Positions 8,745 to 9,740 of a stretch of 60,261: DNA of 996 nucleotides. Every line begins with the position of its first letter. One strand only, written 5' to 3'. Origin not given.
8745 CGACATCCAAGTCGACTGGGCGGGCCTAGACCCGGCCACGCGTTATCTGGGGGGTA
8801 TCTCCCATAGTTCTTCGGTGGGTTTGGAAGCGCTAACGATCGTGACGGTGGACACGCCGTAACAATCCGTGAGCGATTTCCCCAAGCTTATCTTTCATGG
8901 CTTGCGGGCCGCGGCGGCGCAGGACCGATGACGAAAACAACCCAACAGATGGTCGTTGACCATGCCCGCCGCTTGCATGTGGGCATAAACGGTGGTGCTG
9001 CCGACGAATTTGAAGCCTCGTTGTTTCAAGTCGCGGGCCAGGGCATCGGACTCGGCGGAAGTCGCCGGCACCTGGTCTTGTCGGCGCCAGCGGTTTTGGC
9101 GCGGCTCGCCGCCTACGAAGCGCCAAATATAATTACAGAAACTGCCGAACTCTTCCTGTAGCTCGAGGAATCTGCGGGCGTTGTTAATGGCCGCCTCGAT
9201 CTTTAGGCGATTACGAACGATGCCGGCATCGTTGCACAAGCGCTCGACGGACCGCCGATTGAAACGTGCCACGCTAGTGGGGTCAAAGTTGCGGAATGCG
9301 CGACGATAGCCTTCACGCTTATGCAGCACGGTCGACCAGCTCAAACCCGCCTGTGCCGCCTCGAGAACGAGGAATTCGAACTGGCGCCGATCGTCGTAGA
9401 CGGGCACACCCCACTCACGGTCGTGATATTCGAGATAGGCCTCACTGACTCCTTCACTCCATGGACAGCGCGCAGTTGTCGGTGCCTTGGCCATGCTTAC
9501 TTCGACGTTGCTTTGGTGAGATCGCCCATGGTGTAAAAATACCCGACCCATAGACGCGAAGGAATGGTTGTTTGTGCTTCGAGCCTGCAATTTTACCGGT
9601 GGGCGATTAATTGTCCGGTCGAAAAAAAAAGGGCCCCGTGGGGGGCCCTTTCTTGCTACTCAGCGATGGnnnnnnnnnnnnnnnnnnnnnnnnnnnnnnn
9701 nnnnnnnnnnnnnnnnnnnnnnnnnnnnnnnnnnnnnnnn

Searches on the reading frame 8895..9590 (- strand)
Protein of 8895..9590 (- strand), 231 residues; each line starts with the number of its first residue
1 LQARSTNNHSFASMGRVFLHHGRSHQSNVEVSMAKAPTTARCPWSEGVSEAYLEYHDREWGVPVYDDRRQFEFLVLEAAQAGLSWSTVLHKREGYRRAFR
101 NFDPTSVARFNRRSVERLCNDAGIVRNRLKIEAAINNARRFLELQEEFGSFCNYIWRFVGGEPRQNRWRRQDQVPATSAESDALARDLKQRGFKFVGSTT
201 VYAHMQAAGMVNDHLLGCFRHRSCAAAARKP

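Call 3: search_protein_families(library=ncbifam, proteins=[window:8895-9590:-], max_evalue=1)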
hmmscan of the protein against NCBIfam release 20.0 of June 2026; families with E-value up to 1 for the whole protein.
window:8895-9590:- (231 aa): 2 families
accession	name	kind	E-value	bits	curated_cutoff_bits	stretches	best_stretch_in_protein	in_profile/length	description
TIGR00624.1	tag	subfamily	1.3e-67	227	232.5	1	41-220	2-178/179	DNA-3-methyladenine glycosylase I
NF007678.0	PRK10353.1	equivalog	2e-61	206.7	349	1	41-222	3-183/189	DNA-3-methyladenine glycosylase I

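Call 4: search_protein_families(library=pfam, proteins=[window:8895-9590:-], max_evalue=1)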
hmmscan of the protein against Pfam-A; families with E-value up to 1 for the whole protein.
window:8895-9590:- (231 aa): 4 families
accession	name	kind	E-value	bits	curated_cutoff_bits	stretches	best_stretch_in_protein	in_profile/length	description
PF03352.18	Adenine_glyco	-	2.4e-80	269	25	1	47-221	4-177/177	Methyladenine glycosylase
PF13276.12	HTH_21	-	0.02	15.6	28.1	0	94-127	22-55/60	HTH-like domain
PF09823.15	DUF2357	-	0.14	11.8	23.3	1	85-102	234-251/251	Domain of unknown function (DUF2357)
PF05695.17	Ycf2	-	0.26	8.9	29.2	1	27-93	799-862/1486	Ycf2 family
